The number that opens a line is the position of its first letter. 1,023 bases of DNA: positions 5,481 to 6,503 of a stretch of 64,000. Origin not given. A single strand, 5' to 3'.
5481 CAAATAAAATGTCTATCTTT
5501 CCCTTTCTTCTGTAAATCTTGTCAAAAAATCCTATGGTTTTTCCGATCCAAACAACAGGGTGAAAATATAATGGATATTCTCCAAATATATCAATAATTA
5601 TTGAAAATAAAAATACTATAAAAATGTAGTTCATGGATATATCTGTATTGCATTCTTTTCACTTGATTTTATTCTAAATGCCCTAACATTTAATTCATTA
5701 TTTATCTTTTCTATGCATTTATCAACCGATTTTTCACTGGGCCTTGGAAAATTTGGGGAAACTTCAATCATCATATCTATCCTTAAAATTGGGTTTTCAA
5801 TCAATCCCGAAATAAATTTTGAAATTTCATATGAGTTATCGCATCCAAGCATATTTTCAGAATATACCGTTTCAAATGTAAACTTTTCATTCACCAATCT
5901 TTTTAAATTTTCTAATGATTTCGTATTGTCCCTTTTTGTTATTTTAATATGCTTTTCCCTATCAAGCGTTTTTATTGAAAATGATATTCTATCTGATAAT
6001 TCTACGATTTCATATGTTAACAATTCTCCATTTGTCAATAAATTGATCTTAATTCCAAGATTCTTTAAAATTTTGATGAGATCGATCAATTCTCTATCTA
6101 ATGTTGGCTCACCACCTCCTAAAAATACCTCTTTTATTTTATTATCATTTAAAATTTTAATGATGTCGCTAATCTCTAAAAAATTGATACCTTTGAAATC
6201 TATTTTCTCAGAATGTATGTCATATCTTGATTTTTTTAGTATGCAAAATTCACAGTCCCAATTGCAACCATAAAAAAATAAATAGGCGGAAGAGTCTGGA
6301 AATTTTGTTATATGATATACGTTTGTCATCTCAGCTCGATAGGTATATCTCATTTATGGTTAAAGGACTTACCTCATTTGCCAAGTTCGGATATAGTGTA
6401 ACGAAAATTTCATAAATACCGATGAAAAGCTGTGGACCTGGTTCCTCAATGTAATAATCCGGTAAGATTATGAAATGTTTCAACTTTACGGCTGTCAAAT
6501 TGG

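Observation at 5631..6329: Orphan radical SAM enzyme inside the btuF-cbiB-cobD-cbiP transcription unit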

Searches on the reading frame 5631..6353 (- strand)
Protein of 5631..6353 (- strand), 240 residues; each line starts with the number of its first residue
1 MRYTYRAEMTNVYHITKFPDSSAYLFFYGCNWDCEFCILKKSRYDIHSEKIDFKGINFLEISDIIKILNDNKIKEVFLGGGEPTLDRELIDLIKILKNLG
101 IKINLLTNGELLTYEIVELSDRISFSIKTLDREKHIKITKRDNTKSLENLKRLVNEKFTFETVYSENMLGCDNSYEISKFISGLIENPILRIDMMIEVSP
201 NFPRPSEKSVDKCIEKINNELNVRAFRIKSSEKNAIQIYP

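Call 3: search_protein_families(library=pfam, proteins=[window:5631-6353:-], max_evalue=0.01)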
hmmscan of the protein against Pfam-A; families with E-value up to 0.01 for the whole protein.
window:5631-6353:- (240 aa): 3 families
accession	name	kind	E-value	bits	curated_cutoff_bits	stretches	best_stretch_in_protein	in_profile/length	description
PF04055.27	Radical_SAM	-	2.4e-20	73.8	29.5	1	25-159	2-142/166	Radical SAM superfamily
PF13353.11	Fer4_12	-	5e-06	27.3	22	1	24-108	9-90/137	4Fe-4S single cluster domain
PF00702.32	Hydrolase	-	0.0071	17.2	26.4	1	57-117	73-132/191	haloacid dehalogenase-like hydrolase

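Call 4: search_protein_families(library=ncbifam, proteins=[window:5631-6353:-], max_evalue=0.01)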
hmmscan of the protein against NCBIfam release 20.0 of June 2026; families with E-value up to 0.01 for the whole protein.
window:5631-6353:- (240 aa): 59 families (the best 25 are shown)
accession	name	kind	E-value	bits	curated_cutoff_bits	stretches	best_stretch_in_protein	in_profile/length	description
TIGR02495.1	NrdG2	equivalog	2.5e-16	59.6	131.15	1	21-182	17-181/193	anaerobic ribonucleoside-triphosphate reductase activating protein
TIGR02666.1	moaA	equivalog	6.7e-16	58.2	284.05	1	30-189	20-185/336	GTP 3',8-cyclase MoaA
TIGR04317.1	W_rSAM_matur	equivalog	2e-15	56.8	380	1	29-162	13-145/349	tungsten cofactor oxidoreductase radical SAM maturase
TIGR02668.1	moaA_archaeal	equivalog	2.8e-15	56.1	325.25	1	30-233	20-222/303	GTP 3',8-cyclase MoaA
NF038283.1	viperin_w_prok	equivalog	9e-15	54.6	180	1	26-154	8-144/281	viperin family antiviral radical SAM protein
NF001199.0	PRK00164.2-1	equivalog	5.6e-13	48.7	231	1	30-230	22-222/308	GTP 3',8-cyclase MoaA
TIGR03963.1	rSAM_QueE_Clost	equivalog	2.6e-12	46.9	260.1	1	23-156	22-144/219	putative 7-carboxy-7-deazaguanine synthase QueE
TIGR04041.1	activase_YjjW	hypoth_equivalog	1.6e-10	40.9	250.2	1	63-172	97-214/276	YjjW family glycine radical enzyme activase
TIGR02493.1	PFLA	equivalog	2.5e-10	40.2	231.75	1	24-156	19-155/235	pyruvate formate-lyase-activating protein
TIGR04038.1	tatD_link_rSAM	subfamily_domain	5.4e-08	32.9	129.7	1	29-155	17-151/192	TatD family nuclease-associated radical SAM protein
NF043069.1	T4HPD_activ_SAM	equivalog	6.4e-08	32.3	425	1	71-157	122-212/299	trans-4-hydroxy-L-proline dehydratase activase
NF050035.1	rSAM_WgK_link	exception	7.2e-08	31.8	650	1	30-168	19-158/367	radical SAM/SPASM peptide maturase WgkB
NF048010.1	SfplDhtActHpsHDes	equivalog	9.8e-08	31.1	430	1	78-157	137-220/298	(2S)-3-sulfopropanediol dehydratase activating enzyme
TIGR03365.1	Bsubt_queE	equivalog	1e-07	31.7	206.1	1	29-138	31-137/238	7-carboxy-7-deazaguanine synthase QueE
TIGR04251.1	SCM_rSAM_ScmF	equivalog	1.6e-07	31.1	400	1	26-117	7-98/353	SynChlorMet cassette radical SAM/SPASM protein ScmF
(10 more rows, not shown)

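Call 5: find_homologous_proteins(query=window:5631-6353:-, max_evalue=0.001)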
Query window:5631-6353:- (240 aa): 15 proteins with E <= 0.001 among 643 candidates.
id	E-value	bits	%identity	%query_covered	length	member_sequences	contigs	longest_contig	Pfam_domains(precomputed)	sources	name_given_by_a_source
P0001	5.6e-146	502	99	97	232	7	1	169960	PF04055.28,PF13353.12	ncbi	ncbi:MAG: radical SAM protein [Thermoplasmata archaeon]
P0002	1.8e-102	360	70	97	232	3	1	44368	PF04055.28,PF13353.12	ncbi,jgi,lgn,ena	-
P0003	1.9e-76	275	59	97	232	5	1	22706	PF04055.28,PF13353.12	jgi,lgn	-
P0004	5.5e-76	273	56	97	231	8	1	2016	PF04055.28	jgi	-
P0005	1.7e-74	268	58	97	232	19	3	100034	PF04055.28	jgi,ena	-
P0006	7.4e-73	263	56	97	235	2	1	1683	PF04055.28,PF13353.12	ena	-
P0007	1.5e-71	259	55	97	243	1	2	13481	PF04055.28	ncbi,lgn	-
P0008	2.0e-70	255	54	97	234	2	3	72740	PF04055.28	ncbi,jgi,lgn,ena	-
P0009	2.1e-70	255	54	96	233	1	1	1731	PF04055.28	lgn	-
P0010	6.4e-70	253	53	96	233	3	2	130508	PF04055.28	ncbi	ncbi:MAG: radical SAM protein [Thermoplasmata archaeon]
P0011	1.8e-68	249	53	97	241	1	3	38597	PF04055.28,PF13353.12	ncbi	ncbi:MAG: radical SAM protein [Thermoplasmata archaeon]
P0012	3.0e-68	248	54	97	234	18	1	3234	PF04055.28,PF13353.12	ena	-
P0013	7.5e-43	165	51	75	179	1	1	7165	PF04055.28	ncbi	-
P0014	1.0e-5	43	34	53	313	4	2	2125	PF04055.28,PF13353.12,PF06463.19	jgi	-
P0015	5.4e-4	38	32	45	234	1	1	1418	PF04055.28,PF13353.12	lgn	-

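Call 6: search_solved_structures(query=window:5631-6353:-, max_evalue=1, show_alignments=2)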
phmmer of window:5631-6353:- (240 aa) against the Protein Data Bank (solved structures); distinct sequences matched with E-value up to 1: 16.
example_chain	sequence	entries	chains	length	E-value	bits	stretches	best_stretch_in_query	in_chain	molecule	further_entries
2fb2_A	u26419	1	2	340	0.00028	23.8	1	29-131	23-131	Molybdenum cofactor biosynthesis protein A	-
1tv7_A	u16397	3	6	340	0.00032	23.6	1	30-132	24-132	Molybdenum cofactor biosynthesis protein A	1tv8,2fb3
3c8f_A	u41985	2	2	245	0.00042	23.2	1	24-157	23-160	Pyruvate formate-lyase 1-activating enzyme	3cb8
5v1q_A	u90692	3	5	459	0.0015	21.4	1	13-167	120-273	Radical SAM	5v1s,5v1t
5tgs_A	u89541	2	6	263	0.0029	20.5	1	25-128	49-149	7-carboxy-7-deazaguanine synthase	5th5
7vob_C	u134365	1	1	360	0.014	18.3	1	28-122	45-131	Cytosylglucuronate decarboxylase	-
7voc_C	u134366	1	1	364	0.014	18.3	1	28-122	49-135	Cytosylglucuronate decarboxylase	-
8fo0_A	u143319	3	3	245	0.021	17.7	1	24-153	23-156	Pyruvate formate-lyase 1-activating enzyme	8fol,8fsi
7drx_A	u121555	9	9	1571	0.2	14.5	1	39-141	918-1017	Phospholipid-transporting ATPase DNF1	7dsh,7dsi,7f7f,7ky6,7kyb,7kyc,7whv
4roj_A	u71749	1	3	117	0.64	12.8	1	109-152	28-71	Guanine nucleotide exchange factor VAV2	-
7wfy_C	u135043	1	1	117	0.65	12.8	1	109-152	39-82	Guanine nucleotide exchange factor VAV2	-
7rnv_A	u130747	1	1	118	0.65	12.8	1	109-152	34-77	Guanine nucleotide exchange factor VAV2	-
2dlz_A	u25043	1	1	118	0.66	12.8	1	109-152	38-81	Protein vav-2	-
2lnw_A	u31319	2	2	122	0.71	12.7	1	109-152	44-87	Guanine nucleotide exchange factor VAV2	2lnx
7tol_A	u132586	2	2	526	0.9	12.3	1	74-112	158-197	glycerol dibiphytanyl glycerol tetraether - macrocyclic archaeol synthase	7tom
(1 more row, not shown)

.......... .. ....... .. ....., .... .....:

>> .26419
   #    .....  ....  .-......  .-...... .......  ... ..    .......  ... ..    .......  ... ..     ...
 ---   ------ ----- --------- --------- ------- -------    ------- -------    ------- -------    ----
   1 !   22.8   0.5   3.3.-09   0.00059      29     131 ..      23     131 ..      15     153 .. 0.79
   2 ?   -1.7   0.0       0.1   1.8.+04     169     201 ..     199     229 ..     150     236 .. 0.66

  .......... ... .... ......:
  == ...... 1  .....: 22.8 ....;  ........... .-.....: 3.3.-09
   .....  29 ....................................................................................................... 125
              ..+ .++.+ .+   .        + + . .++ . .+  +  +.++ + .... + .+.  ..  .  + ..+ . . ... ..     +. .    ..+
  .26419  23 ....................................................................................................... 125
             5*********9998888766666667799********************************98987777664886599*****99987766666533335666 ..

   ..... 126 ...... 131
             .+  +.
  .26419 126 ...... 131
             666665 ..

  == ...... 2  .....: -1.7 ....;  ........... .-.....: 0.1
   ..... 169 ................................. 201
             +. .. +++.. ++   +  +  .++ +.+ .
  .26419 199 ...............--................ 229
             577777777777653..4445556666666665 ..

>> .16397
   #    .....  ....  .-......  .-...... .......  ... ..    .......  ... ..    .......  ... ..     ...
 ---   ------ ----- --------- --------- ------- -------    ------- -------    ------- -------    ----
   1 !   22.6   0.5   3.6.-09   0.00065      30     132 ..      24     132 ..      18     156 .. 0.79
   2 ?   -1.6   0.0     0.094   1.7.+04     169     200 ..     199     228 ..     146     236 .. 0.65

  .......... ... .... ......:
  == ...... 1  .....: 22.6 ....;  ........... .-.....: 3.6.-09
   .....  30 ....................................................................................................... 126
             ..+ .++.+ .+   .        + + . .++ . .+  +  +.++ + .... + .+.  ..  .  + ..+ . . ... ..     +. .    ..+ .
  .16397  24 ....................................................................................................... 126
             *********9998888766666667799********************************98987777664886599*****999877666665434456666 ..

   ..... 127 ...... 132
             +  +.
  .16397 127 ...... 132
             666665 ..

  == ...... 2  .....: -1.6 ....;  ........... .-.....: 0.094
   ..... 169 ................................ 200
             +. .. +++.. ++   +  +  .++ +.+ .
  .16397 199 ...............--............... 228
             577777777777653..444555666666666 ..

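Call 7: find_encoding_contigs(protein=P0002, flank=8000, max_places=3)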
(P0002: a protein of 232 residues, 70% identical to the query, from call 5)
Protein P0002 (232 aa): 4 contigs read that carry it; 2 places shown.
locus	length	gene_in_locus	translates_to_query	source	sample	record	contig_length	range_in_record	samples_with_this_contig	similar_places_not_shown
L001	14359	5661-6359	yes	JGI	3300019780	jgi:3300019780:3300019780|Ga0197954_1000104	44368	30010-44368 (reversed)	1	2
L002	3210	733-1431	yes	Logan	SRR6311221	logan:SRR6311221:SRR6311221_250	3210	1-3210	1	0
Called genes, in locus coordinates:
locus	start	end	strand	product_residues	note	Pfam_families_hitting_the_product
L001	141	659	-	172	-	PF13412:HTH_24, PF24266:HTH_HVO_0163_N, PF04182:B-block_TFIIIC (faint), PF12802:MarR_2 (faint)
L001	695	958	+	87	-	-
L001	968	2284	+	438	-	PF22641:TiaS_TCKD, PF08489:TiaS_FLD, PF01336:tRNA_anti-codon, PF23783:Zn_ribbon_TiaS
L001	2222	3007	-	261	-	PF00005:ABC_tran, PF09818:ABC_ATPase (faint), PF13304:AAA_21 (faint)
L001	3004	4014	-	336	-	PF01032:FecCD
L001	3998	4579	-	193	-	PF13431:TPR_17 (faint), PF00515:TPR_1 (faint), PF07719:TPR_2 (faint), PF13181:TPR_8 (faint)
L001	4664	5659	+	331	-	PF01497:Peripla_BP_2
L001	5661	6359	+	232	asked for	PF13353:Fer4_12 (weak), PF04055:Radical_SAM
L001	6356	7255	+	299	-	PF03186:CobD_Cbib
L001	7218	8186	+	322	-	PF00155:Aminotran_1_2, PF04864:Alliinase_C (weak)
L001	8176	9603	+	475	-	PF01656:CbiA, PF13500:AAA_26, PF07685:GATase_3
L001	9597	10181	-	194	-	PF01955:CbiZ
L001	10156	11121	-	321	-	-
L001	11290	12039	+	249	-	PF02654:CobS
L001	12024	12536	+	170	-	PF12804:NTP_transf_3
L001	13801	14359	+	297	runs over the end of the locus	PF04055:Radical_SAM, PF13353:Fer4_12 (weak), PF06463:Mob_synth_C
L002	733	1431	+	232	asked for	PF13353:Fer4_12 (weak), PF04055:Radical_SAM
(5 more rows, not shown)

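Call 8: find_encoding_contigs(protein=P0005, flank=8000, max_places=3)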
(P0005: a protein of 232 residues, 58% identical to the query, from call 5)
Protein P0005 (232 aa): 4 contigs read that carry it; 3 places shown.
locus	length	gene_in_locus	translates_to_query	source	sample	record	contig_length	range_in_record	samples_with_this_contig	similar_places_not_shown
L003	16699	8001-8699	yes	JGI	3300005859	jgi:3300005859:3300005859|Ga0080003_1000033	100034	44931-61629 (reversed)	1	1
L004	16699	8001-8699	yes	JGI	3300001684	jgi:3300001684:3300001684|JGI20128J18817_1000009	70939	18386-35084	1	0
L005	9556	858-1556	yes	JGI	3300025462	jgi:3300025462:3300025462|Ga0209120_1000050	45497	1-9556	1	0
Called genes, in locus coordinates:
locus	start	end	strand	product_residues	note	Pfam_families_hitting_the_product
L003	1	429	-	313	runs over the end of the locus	-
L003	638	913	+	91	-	PF01914:MarC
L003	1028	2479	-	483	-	PF00478:IMPDH, PF00571:CBS, PF01070:FMN_dh, PF03060:NMO, PF00977:His_biosynth (faint), PF01645:Glu_synthase (faint)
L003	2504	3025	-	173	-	PF01022:HTH_5 (faint), PF24266:HTH_HVO_0163_N, PF21476:PF0610-like_N (faint), PF12802:MarR_2 (faint), PF12840:HTH_20 (weak), PF13412:HTH_24 (weak)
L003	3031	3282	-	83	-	-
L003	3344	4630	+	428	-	PF22641:TiaS_TCKD, PF08489:TiaS_FLD, PF01336:tRNA_anti-codon, PF23783:Zn_ribbon_TiaS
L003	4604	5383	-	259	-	PF02463:SMC_N (faint), PF00005:ABC_tran, PF13304:AAA_21 (faint)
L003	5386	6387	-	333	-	PF01032:FecCD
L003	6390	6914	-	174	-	PF00515:TPR_1 (faint), PF07719:TPR_2 (faint), PF13181:TPR_8 (faint), PF13432:TPR_16 (faint), PF14559:TPR_19 (faint), PF13431:TPR_17 (faint)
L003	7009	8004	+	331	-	PF01497:Peripla_BP_2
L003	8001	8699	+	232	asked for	PF04055:Radical_SAM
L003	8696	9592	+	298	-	PF03186:CobD_Cbib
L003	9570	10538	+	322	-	PF00155:Aminotran_1_2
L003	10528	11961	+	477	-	PF01656:CbiA, PF13500:AAA_26, PF07685:GATase_3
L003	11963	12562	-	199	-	PF01955:CbiZ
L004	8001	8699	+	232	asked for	PF04055:Radical_SAM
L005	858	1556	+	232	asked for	PF04055:Radical_SAM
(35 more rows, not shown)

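Call 9: find_encoding_contigs(protein=P0010, flank=8000, max_places=3)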
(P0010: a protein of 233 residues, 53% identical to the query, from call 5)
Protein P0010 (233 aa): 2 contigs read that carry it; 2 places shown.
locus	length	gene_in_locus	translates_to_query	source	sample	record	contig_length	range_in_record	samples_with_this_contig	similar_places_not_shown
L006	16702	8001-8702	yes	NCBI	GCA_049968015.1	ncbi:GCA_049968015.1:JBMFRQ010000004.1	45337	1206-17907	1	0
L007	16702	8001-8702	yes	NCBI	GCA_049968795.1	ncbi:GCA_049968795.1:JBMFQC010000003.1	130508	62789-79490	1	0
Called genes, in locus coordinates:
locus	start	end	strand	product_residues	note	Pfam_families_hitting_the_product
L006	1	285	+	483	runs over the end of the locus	PF00478:IMPDH, PF00571:CBS, PF01070:FMN_dh, PF03060:NMO (weak), PF00977:His_biosynth (faint), PF01645:Glu_synthase (weak)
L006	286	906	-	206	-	PF01914:MarC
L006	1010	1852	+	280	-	-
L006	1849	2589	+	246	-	-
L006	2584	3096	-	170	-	PF13412:HTH_24, PF24038:DUF7347 (faint), PF24266:HTH_HVO_0163_N, PF01022:HTH_5 (faint), PF01047:MarR (faint), PF01978:TrmB (faint), PF12840:HTH_20 (faint), PF12802:MarR_2 (faint)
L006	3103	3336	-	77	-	-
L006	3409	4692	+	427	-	PF22641:TiaS_TCKD, PF08489:TiaS_FLD, PF01336:tRNA_anti-codon, PF23783:Zn_ribbon_TiaS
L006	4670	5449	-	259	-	PF00005:ABC_tran, PF13304:AAA_21 (faint)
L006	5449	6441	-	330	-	PF01032:FecCD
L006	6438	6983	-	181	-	PF07719:TPR_2 (faint), PF13428:TPR_14 (faint), PF14559:TPR_19 (faint), PF13431:TPR_17 (faint)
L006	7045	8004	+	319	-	PF01497:Peripla_BP_2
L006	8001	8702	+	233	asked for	PF04055:Radical_SAM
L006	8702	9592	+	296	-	PF03186:CobD_Cbib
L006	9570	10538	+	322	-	PF00155:Aminotran_1_2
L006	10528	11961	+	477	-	PF01656:CbiA, PF13500:AAA_26, PF07685:GATase_3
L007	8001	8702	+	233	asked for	PF04055:Radical_SAM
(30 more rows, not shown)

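Call 18: search_protein_representatives(alignment_id=A1)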
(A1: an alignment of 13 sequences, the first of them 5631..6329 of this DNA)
Query: 13 sequences, 232 profile positions. Proteins with E-value up to 0.001 (for the whole library): 6062; up to 1e-10: 120; up to 1e-30: 12. The best 150 are listed.
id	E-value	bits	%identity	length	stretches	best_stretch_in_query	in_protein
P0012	1.8e-113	394.3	-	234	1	1-232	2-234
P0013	2.7e-76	272.7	-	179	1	55-232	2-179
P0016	2.5e-56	207.4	-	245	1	1-232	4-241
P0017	2.3e-49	184.5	-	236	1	3-232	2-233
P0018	4.4e-43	164.0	-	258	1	2-232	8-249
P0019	4.9e-39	150.8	-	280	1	1-211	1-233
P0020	1.3e-37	146.1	-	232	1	1-210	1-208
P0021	2.0e-37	145.5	-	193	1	49-232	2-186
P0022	5.4e-36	140.8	-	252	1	2-232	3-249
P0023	7.0e-34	133.9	-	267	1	2-219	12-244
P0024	3.6e-33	131.6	-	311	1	2-212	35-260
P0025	8.1e-32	127.1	-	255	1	2-211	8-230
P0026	1.2e-30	123.3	-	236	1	3-208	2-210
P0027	4.8e-29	118.1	-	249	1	3-202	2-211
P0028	3.4e-28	115.3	-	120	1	52-173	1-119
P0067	6.9e-17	78.3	-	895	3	19-213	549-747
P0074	3.6e-16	75.9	-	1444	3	22-185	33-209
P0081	3.3e-15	72.8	-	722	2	21-171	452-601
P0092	1.6e-13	67.3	-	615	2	20-190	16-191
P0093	1.8e-13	67.2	-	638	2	19-179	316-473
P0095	4.5e-13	65.8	-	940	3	20-195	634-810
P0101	3.1e-12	63.1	-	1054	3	22-151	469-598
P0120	4.6e-11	59.3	-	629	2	22-161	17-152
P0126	6.0e-11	58.9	-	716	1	17-179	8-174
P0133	1.0e-10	58.1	-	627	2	21-216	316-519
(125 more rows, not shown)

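Call 20: predict_structure(alignment_id=A1)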
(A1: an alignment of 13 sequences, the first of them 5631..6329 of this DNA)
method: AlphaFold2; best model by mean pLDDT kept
length: 232 residues; sequences in the alignment: 13
mean_pLDDT: 87.9   pTM: 0.85
mean pLDDT of the five models: 87.9, 86.3, 86.2, 86.0, 84.2
residues with pLDDT >= 90: 156; 70-90: 49; 50-70: 16; < 50: 11
segments of 3 or more residues with pLDDT < 50: 33-43
pLDDT, mean of each block of 10 residues (from residue 1): 90 92 69 44 60 97 98 90 98 97 96 96 91 92 97 90 95 96 87 81 97 95 74 81
secondary structure, 60 per line:
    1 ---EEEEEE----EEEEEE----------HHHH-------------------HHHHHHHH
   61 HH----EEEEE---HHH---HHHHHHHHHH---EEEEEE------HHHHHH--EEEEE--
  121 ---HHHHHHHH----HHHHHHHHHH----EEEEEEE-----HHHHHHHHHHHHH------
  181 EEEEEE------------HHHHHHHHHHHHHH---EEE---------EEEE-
elements in order: E4-9 E14-19 H30-33 H53-62 E67-71 H81-90 E94-99 H106-111 E114-118 H124-131 H136-145 E150-156 H162-174 E181-186 H199-212 E216-218 E228-231

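Call 24: fold_search(model_id=the predicted structure, library=pdb)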
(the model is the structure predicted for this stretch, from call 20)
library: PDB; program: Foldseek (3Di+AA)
matches with E <= 10: 1519; with E <= 0.001: 79
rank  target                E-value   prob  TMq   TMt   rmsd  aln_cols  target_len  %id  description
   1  3c8f                  7.2e-12  1.00  0.76  0.73   3.4       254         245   19  4Fe-4S-Pyruvate formate-lyase Activating Enzyme with partially disordered AdoMet (released 2008-10-28)
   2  3cb8_A                8.7e-12  1.00  0.73  0.69   4.2       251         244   19  4Fe-4S-Pyruvate formate-lyase activating enzyme in complex with AdoMet and a peptide substrate (released 2008-10-28)
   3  8fo0                  1.5e-11  1.00  0.76  0.72   3.5       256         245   18  The structure of a crystallizable variant of E. coli pyruvate formate-lyase activating enzyme bound to a partially cleav (released 2023-05-24)
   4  9dfn                  3.4e-09  1.00  0.62  0.52   4.6       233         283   20  X-ray crystal structure of the second viperin-like enzyme from Trichoderma virens with bound CTP and SAM (released 2025-02-19)
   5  6y1x_A                9.3e-09  1.00  0.70  0.65   5.0       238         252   16  X-ray structure of the radical SAM protein NifB, a key nitrogenase maturating enzyme (released 2020-06-17)
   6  5th5_A                9.3e-09  1.00  0.64  0.62   4.7       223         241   17  Crystal Structure of QueE from Bacillus subtilis with 6-carboxypterin-5'-deoxyadenosyl ester bound (released 2017-01-18)
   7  9dfu                  1.2e-08  1.00  0.64  0.54   4.3       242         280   19  X-ray crystal structure of the second Viperin-like enzyme from T. virens variant F40H with bound CTP and SAM (released 2025-02-19)
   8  7bi7_B                1.3e-08  1.00  0.67  0.58   4.2       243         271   17  An Unexpected P-Cluster like Intermediate En Route to the Nitrogenase FeMo-co (released 2021-03-10)
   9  7bi7_A                1.4e-08  1.00  0.68  0.57   5.1       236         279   18  An Unexpected P-Cluster like Intermediate En Route to the Nitrogenase FeMo-co (released 2021-03-10)
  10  9dfw_B                1.5e-08  1.00  0.63  0.51   4.1       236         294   16  X-ray crystal structure of an engineered Viperin-like enzyme from T. virens with bound CTP and SAM (released 2025-02-12)
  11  9dfw_A                1.7e-08  1.00  0.63  0.53   4.0       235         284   17  X-ray crystal structure of an engineered Viperin-like enzyme from T. virens with bound CTP and SAM (released 2025-02-12)
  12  5v1q_B                1.9e-08  1.00  0.65  0.37   3.7       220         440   20  Crystal structure of Streptococcus suis SuiB (released 2017-08-30)
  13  7jmb_A                2.1e-08  1.00  0.68  0.61   4.6       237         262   18  Crystal structure of Nitrogenase iron-molybdenum cofactor biosynthesis enzyme NifB from Methanothermobacter thermautot (released 2020-10-28)
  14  6efn                  2.4e-08  1.00  0.65  0.42   3.7       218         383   18  Structure of a RiPP maturase, SkfB (released 2018-10-24)
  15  7jma                  2.6e-08  1.00  0.65  0.70   2.6       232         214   15  Crystal structure of the apo form of Nitrogenase iron-molybdenum cofactor biosynthesis enzyme NifB from Methanothermobac (released 2020-10-28)
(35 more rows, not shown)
